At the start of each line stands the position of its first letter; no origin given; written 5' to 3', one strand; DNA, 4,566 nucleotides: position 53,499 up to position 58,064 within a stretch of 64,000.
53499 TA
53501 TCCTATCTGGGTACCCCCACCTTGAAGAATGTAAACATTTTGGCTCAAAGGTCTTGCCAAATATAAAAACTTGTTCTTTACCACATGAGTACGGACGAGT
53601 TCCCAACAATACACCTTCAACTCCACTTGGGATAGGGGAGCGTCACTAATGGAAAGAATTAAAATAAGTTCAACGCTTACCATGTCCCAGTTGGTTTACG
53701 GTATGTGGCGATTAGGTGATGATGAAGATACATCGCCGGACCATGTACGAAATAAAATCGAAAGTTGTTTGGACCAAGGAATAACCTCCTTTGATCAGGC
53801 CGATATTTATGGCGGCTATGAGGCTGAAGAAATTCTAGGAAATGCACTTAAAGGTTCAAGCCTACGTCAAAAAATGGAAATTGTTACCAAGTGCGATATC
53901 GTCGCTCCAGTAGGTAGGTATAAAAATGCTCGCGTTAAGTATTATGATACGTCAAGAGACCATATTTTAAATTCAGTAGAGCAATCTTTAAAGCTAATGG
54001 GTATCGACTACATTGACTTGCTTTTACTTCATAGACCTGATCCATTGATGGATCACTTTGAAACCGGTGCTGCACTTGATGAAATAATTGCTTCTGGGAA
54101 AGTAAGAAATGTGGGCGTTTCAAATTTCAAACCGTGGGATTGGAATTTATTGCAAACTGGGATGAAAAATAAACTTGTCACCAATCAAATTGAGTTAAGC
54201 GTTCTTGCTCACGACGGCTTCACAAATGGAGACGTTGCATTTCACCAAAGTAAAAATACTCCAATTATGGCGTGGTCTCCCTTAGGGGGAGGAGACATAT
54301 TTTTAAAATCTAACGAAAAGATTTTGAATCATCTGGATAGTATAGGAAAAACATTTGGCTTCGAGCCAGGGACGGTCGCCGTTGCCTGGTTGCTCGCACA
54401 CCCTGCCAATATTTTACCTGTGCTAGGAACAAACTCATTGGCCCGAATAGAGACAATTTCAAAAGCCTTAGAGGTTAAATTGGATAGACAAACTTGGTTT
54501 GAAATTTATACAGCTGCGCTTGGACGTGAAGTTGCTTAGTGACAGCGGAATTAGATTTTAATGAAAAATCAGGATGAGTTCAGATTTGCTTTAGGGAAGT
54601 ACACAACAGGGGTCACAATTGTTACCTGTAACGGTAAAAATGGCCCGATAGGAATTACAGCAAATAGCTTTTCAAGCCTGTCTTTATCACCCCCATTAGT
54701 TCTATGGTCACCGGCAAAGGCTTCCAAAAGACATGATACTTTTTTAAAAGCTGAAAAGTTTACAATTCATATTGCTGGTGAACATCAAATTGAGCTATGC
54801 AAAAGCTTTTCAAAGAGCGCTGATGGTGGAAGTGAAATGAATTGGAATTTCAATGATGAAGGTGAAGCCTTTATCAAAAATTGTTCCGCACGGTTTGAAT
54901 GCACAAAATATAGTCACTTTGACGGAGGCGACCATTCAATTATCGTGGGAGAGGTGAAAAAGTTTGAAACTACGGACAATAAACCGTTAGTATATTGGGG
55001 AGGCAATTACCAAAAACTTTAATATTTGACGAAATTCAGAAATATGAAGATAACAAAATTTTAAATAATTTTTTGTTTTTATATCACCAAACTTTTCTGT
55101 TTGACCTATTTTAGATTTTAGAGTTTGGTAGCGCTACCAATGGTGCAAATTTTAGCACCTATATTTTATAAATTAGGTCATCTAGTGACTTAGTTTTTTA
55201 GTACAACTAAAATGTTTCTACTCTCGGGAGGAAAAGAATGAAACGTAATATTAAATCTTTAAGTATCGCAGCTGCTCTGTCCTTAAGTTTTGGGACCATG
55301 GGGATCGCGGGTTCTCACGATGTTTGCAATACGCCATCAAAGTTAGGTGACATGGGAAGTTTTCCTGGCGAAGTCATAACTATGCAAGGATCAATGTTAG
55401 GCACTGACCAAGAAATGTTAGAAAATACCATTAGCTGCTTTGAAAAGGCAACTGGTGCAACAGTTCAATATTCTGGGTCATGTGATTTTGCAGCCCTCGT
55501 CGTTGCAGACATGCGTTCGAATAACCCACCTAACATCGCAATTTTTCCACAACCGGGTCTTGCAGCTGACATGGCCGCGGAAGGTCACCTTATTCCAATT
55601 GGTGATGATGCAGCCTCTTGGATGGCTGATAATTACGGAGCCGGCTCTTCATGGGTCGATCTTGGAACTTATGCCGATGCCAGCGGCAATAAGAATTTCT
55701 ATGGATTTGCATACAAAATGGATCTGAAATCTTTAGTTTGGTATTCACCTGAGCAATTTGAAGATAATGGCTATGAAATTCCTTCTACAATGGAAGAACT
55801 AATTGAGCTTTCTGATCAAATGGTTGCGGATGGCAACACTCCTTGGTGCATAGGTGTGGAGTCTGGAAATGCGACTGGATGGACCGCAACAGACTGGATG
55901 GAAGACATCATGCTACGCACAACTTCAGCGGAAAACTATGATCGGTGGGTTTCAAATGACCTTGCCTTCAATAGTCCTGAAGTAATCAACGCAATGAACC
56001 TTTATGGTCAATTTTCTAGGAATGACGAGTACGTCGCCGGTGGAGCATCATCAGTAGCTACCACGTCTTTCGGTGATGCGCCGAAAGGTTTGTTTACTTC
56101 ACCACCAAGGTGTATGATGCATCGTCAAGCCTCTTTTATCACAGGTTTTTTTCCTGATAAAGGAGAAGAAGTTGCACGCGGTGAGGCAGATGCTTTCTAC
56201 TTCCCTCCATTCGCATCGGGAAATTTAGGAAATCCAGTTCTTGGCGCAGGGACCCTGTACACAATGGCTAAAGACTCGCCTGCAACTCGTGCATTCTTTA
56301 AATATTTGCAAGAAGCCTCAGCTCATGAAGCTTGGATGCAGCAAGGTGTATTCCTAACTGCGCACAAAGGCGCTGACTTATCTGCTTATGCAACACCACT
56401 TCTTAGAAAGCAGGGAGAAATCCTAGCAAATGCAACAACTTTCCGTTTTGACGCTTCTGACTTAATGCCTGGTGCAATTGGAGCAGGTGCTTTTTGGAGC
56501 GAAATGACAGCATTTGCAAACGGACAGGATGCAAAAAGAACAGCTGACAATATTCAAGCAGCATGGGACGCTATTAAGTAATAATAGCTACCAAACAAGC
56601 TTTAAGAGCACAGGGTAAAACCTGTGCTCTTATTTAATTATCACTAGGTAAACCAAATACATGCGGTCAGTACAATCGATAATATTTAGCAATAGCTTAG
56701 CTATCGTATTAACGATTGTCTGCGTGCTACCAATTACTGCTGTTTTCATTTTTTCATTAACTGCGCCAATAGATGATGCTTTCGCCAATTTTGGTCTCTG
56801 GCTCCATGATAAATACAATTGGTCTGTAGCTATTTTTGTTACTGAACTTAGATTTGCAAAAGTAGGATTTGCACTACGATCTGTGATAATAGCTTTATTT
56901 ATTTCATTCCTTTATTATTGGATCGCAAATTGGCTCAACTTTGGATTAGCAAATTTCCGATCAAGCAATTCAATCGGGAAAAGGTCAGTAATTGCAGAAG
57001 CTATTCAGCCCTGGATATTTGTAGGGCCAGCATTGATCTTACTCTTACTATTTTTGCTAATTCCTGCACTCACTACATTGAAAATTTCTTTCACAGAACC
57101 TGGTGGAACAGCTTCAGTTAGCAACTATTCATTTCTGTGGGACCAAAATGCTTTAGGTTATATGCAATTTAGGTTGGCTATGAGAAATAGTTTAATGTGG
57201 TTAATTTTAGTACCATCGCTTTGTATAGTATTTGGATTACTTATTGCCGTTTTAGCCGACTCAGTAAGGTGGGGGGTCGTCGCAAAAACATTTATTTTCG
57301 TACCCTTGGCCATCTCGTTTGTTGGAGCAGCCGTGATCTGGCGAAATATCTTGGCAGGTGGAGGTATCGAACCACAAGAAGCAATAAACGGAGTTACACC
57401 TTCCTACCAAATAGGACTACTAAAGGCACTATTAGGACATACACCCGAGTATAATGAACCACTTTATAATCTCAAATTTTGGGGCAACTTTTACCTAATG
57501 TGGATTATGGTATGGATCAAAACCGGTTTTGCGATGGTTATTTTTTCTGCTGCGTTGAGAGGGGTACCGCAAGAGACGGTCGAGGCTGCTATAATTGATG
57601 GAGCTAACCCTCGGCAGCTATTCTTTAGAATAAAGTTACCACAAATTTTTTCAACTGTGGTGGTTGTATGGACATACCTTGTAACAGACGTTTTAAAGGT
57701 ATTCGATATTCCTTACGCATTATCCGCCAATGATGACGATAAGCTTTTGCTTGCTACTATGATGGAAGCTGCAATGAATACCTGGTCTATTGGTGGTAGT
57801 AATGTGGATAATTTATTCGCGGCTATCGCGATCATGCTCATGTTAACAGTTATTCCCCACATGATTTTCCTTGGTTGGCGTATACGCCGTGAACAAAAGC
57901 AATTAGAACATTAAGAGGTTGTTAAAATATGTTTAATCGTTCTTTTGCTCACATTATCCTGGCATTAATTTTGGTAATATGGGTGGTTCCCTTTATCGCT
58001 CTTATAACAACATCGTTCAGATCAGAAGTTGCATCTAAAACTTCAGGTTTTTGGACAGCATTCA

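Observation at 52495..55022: Tightly coupled SsuD-like monooxygenase, YdhF-like aldo-keto reductase and flavin reductase: a 'sulfonate to alcohol' module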

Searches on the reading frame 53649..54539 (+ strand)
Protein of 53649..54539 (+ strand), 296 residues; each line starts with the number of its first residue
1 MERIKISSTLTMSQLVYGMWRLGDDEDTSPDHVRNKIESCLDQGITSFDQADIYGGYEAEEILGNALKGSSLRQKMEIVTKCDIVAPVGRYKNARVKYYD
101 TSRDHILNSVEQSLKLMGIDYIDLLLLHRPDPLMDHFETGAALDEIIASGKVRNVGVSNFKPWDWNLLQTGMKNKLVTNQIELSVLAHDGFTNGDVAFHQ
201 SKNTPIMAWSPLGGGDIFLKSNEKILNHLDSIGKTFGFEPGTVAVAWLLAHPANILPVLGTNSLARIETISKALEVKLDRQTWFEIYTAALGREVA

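Call 5: search_protein_families(library=pfam, proteins=[window:53649-54539:+])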
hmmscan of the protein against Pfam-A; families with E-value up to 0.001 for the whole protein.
window:53649-54539:+ (296 aa): 1 family
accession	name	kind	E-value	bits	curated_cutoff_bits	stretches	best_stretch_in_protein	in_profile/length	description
PF00248.27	Aldo_ket_red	-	1.6e-53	182.2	24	1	15-285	2-285/291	Aldo/keto reductase family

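Call 7: search_solved_structures(query=window:53649-54539:+, show_alignments=2)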
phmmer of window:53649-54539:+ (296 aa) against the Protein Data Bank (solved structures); distinct sequences matched with E-value up to 0.001: 206 (the best 60 are shown).
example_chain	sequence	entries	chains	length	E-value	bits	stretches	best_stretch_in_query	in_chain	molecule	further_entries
7bby_A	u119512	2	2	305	5.3e-120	403.2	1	1-296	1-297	Aryl-alcohol dehydrogenase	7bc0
7bbz_A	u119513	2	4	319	6.3e-120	403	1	1-296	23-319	Aryl-alcohol dehydrogenase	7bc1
4r9o_A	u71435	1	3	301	7.2e-57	196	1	12-295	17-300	Putative aldo/keto reductase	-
1og6_A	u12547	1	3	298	8.3e-57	195.8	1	11-295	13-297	HYPOTHETICAL OXIDOREDUCTASE YDHF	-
1ur3_M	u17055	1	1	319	1.1e-56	195.5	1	11-295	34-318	HYPOTHETICAL OXIDOREDUCTASE YDHF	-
7twz_A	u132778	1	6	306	3.8e-56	193.7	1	12-295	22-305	Putative oxidoreductase, NAD(P)-linked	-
5dan_A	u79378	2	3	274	5.8e-24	88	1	15-281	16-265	2,5-diketo-D-gluconic acid reductase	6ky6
6kik_A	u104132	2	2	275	5.9e-24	88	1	15-281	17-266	Oxidoreductase, aldo/keto reductase family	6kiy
3v0s_A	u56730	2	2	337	3.7e-23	85.4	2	2-220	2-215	Perakine reductase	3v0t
3v0u_A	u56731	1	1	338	3.8e-23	85.4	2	2-220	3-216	Perakine reductase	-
3uyi_A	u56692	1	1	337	5.3e-23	84.9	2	2-216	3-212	Perakine reductase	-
1pz1_A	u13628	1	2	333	2.7e-22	82.5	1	13-161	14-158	General stress protein 69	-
6ovq_A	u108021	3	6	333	6.4e-22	81.3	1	8-160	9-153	Putative Side chain reductase | MtmW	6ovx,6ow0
8xr2_A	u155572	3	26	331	1.9e-21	79.7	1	10-215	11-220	Aldo/keto reductase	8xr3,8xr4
8jwk_A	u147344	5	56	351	2.5e-21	79.4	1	10-215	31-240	Aldo/keto reductase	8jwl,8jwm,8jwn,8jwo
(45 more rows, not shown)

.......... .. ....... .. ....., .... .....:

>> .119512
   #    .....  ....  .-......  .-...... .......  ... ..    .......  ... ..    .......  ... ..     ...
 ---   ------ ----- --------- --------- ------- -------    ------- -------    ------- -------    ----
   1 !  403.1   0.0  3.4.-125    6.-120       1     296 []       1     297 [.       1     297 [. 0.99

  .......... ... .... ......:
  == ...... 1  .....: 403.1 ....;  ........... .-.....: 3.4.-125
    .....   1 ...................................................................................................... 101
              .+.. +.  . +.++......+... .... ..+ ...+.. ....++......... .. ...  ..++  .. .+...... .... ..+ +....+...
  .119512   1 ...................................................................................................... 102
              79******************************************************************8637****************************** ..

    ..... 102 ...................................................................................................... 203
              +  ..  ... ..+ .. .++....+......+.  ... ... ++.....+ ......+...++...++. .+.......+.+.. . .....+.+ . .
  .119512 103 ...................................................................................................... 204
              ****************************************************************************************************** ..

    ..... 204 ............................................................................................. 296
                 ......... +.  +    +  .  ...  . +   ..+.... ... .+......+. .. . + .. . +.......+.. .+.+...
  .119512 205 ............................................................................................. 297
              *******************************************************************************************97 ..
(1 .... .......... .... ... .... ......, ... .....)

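Call 29: search_protein_families(library=ncbifam, proteins=[window:53649-54539:+])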
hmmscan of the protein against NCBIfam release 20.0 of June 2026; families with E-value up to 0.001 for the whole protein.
window:53649-54539:+ (296 aa): 7 families
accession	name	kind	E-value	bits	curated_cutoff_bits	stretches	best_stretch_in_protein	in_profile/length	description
NF008598.0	PRK11565.1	equivalog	1.7e-20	73.2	425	1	4-293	7-264/275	2,5-didehydrogluconate reductase DkgA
NF049922.1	MethglyxlRedYdjG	equivalog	5.5e-18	65.1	550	1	1-163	1-174/326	NADH-dependent methylglyoxal reductase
NF008377.0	PRK11172.1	equivalog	6.2e-16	58.4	327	1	31-285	16-246/267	2,5-didehydrogluconate reductase DkgB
NF007388.0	PRK09912.1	subfamily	1.6e-15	56.8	448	1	8-162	21-172/346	L-glyceraldehyde 3-phosphate reductase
NF007695.0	PRK10376.1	subfamily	8.4e-15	54.6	280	1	33-282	42-279/290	oxidoreductase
TIGR01293.1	Kv_beta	subfamily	9.5e-15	54.4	365.4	1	8-159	9-153/319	voltage-dependent potassium channel subunit beta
NF007912.0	PRK10625.1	equivalog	8.1e-12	45.2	415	1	7-131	8-135/346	NADP(H)-dependent aldo-keto reductase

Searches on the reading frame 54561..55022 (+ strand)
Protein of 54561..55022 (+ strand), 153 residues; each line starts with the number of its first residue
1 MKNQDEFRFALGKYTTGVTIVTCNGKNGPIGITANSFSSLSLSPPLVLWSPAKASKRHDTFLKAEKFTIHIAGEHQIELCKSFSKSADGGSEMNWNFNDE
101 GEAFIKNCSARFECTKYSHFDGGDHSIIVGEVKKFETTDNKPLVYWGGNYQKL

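Call 5: search_protein_families(library=pfam, proteins=[window:54561-55022:+])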
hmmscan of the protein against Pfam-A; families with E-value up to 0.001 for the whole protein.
window:54561-55022:+ (153 aa): 1 family
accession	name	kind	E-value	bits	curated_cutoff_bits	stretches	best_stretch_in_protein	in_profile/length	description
PF01613.24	Flavin_Reduct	-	5.1e-36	124.5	27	1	12-152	2-151/153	Flavin reductase like domain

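Call 11: search_solved_structures(query=window:54561-55022:+, show_alignments=1)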
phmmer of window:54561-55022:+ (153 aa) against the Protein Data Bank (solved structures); distinct sequences matched with E-value up to 0.001: 21.
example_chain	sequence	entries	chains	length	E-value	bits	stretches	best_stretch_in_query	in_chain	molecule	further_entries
4xhy_A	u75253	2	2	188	6.8e-34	120.6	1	7-150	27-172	Flavin reductase domain protein, FMN-binding protein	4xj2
5zc2_B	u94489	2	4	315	1.6e-30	109.6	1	6-151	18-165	p-hydroxyphenylacetate 3-hydroxylase, reductase component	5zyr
4l82_A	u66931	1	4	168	7.9e-25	91.1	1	4-152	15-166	RifeA.00250.a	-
3rh7_A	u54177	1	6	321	1.9e-24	89.9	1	7-150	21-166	Hypothetical oxidoreductase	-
3nfw_A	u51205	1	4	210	3.1e-23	85.9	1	4-151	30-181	Flavin reductase-like, FMN-binding protein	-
1rz0_A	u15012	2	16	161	4.2e-21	79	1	7-153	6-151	phenol 2-hydroxylase component B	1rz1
4r82_A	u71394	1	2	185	7e-18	68.5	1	3-151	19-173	Oxidoreductase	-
4hx6_A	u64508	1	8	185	7.1e-18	68.5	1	3-151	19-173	Oxidoreductase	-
2d36_A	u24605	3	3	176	6e-15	59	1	9-153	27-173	hypothetical NADH-dependent FMN oxidoreductase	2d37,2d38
5cho_A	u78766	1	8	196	6.4e-15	58.9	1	7-151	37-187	Flavin reductase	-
2ecr_A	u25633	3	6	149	3.2e-14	56.6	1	5-153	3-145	flavin reductase component (HpaC) of 4-hydroxyphenylacetate 3-monooxygenase | flavin reductase (HpaC) of 4-hydroxyphenylacetate 3-monooxygnease | flavin reducta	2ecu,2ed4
4f07_A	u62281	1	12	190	3.5e-12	50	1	5-150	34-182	Styrene monooxygenase component 2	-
8ct0_A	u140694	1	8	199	4.9e-11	46.3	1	4-151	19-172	Flavin reductase (NADH)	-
9fd4_A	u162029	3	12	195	6.6e-11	45.9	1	4-146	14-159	Flavin reductase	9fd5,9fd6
3cb0_A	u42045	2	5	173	1.3e-09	41.7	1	6-153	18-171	4-HYDROXYPHENYLACETATE 3-MONOOXYGENASE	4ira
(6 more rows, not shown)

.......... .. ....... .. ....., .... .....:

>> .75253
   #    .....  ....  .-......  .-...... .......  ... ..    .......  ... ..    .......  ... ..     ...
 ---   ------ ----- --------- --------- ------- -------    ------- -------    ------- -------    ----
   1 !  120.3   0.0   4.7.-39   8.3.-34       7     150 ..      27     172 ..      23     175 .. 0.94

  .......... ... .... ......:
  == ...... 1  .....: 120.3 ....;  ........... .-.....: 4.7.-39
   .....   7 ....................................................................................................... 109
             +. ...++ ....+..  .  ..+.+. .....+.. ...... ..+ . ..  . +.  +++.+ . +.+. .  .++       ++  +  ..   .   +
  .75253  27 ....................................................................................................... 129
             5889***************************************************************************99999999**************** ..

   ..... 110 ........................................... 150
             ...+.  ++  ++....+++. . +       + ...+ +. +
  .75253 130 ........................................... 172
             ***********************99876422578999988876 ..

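Call 29: search_protein_families(library=ncbifam, proteins=[window:54561-55022:+])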
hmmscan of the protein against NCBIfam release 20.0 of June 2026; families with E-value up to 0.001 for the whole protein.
window:54561-55022:+ (153 aa): 8 families
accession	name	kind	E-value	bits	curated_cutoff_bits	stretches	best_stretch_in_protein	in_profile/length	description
NF052639.1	FlvnRedFerAPor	equivalog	2e-52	177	260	1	5-151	5-153/158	flavin reductase FerA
NF045919.1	HphnlacHdxRed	equivalog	2.3e-40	138.6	340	1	5-151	8-156/309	p-hydroxyphenylacetate 3-hydroxylase reductase component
NF045630.1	monooxsub_HsaB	equivalog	6e-33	114.2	230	1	5-151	8-157/186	3-hydroxy-9,10-secoandrosta-1,3,5(10)-triene-9,17-dione monooxygenase reductase subunit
NF042921.1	HpaC_Thermus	equivalog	4e-29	101.6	200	1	4-153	2-149/150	4-hydroxyphenylacetate 3-monooxygenase reductase subunit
NF045733.1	StyMonoxStyB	equivalog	1.2e-28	99.9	200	1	6-151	3-147/150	styrene monooxygenase NADH-dependent flavin reductase subunit StyB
TIGR02296.1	HpaC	equivalog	6.8e-14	52.2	205.95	1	7-151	1-151/154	4-hydroxyphenylacetate 3-monooxygenase, reductase component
TIGR03615.1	RutF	equivalog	2.5e-13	50.3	254.75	1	3-153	2-156/156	NADH-dependent FMN reductase RutF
NF012030.0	PRK15486.1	equivalog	4.5e-05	23.3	315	1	6-84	9-87/170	4-hydroxyphenylacetate 3-monooxygenase reductase subunit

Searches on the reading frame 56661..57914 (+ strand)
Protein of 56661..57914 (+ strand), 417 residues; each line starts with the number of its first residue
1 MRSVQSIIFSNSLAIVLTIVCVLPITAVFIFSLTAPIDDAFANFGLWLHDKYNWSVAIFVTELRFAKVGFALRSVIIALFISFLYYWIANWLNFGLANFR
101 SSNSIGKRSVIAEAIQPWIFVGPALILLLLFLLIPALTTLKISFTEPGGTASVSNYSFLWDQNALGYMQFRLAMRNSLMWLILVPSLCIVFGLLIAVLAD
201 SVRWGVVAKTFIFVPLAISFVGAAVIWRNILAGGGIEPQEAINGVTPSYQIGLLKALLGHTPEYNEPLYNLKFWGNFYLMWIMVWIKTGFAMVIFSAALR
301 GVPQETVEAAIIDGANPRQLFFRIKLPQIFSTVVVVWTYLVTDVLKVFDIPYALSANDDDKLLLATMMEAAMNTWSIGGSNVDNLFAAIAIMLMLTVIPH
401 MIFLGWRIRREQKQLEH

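Call 5: search_protein_families(library=pfam, proteins=[window:56661-57914:+])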
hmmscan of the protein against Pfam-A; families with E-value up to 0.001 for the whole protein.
window:56661-57914:+ (417 aa): 1 family
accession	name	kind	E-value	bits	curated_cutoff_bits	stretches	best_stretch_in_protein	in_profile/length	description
PF00528.27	BPD_transp_1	-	1.6e-08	35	26.4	1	189-406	2-177/184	Binding-protein-dependent transport system inner membrane component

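Call 29: search_protein_families(library=ncbifam, proteins=[window:56661-57914:+])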
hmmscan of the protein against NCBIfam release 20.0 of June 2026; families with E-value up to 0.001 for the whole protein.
window:56661-57914:+ (417 aa): 5 families
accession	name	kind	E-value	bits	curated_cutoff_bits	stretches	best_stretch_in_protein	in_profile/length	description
NF040931.1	ABC_arch_GlcT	equivalog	3e-13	50.1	360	1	120-401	7-268/278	glucose ABC transporter permease GlcT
NF007852.0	PRK10561.1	equivalog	5.5e-11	42.9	335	1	107-398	4-278/295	sn-glycerol-3-phosphate ABC transporter permease UgpA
NF008232.0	PRK10999.1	equivalog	4.7e-06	25.6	392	1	179-331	288-430/520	maltose ABC transporter permease MalF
NF040932.1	ABC_arch_GlcU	equivalog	8.1e-06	25.7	340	1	281-404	140-254/272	glucose ABC transporter permease GlcU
NF007889.0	PRK10592.1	equivalog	0.0003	20.5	476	1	283-408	147-263/281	putrescine ABC transporter permease PotI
